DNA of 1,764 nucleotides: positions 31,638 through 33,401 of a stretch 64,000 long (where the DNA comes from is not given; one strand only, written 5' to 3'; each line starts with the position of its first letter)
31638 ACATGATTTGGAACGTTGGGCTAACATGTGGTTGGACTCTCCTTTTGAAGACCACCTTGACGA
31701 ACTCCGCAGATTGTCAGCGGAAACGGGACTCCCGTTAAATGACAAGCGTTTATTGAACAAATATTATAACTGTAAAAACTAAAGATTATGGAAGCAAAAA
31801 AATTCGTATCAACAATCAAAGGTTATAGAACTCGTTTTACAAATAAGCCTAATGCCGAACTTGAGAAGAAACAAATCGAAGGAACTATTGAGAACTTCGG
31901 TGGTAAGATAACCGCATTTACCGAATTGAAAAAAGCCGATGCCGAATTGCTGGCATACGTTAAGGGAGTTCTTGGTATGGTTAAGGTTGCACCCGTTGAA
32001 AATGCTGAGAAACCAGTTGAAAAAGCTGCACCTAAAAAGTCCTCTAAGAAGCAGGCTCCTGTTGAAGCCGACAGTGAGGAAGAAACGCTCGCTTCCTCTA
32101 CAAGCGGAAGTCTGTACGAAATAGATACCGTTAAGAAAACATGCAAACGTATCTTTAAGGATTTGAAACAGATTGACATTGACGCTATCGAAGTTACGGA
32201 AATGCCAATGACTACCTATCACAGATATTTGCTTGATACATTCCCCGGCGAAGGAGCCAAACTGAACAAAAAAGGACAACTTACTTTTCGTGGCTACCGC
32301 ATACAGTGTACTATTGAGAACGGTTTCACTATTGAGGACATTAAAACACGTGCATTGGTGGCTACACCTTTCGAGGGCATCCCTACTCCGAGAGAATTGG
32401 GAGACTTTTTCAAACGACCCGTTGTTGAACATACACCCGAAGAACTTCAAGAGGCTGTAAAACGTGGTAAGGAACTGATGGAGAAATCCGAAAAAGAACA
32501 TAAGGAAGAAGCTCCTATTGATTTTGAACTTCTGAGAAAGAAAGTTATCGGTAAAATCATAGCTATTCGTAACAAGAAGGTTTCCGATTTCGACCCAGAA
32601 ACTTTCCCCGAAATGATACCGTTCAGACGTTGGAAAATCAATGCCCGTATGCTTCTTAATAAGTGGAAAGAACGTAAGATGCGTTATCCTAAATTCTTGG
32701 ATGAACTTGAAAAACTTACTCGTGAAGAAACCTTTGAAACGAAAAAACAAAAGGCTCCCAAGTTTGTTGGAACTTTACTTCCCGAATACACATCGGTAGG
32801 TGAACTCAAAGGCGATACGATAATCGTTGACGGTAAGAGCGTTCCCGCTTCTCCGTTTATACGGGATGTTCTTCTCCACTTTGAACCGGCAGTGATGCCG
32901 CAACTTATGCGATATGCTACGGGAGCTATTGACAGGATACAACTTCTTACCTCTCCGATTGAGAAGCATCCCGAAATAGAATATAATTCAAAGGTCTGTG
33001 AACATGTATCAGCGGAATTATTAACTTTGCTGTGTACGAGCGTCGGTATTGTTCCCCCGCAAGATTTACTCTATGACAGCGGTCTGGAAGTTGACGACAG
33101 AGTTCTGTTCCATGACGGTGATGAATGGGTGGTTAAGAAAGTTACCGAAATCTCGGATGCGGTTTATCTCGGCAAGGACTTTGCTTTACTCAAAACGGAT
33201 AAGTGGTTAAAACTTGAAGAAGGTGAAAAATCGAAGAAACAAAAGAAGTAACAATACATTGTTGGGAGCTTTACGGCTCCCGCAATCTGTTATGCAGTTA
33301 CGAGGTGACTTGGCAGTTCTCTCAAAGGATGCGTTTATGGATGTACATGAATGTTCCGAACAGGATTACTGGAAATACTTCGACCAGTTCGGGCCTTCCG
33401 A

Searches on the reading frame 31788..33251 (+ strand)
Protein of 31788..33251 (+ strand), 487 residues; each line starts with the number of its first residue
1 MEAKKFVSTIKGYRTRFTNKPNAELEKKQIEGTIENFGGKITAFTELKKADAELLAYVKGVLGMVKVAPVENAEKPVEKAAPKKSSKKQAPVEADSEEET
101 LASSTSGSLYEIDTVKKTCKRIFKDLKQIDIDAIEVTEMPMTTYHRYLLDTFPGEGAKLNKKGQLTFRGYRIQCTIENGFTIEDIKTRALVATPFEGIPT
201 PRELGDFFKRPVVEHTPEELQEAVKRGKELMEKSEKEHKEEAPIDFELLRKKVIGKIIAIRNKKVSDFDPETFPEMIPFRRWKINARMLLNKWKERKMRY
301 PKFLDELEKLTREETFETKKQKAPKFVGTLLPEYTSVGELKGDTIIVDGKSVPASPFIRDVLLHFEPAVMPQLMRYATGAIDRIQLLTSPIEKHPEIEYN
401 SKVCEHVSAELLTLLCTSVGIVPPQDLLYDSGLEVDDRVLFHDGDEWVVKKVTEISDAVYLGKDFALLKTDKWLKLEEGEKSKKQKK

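Call 29: search_protein_families(library=phrogs, proteins=[window:31788-33251:+], max_evalue=0.00001)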
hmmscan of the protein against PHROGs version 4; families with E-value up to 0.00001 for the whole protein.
window:31788-33251:+ (487 aa): 0 families

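Call 84: search_protein_families(library=phrogs, proteins=[window:31788-33251:+], max_evalue=0.001)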
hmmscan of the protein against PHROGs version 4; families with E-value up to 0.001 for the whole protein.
window:31788-33251:+ (487 aa): 1 family
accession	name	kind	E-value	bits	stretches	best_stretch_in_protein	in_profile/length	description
phrog_23217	-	unknown function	0.00016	22.8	0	34-86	31-83/109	-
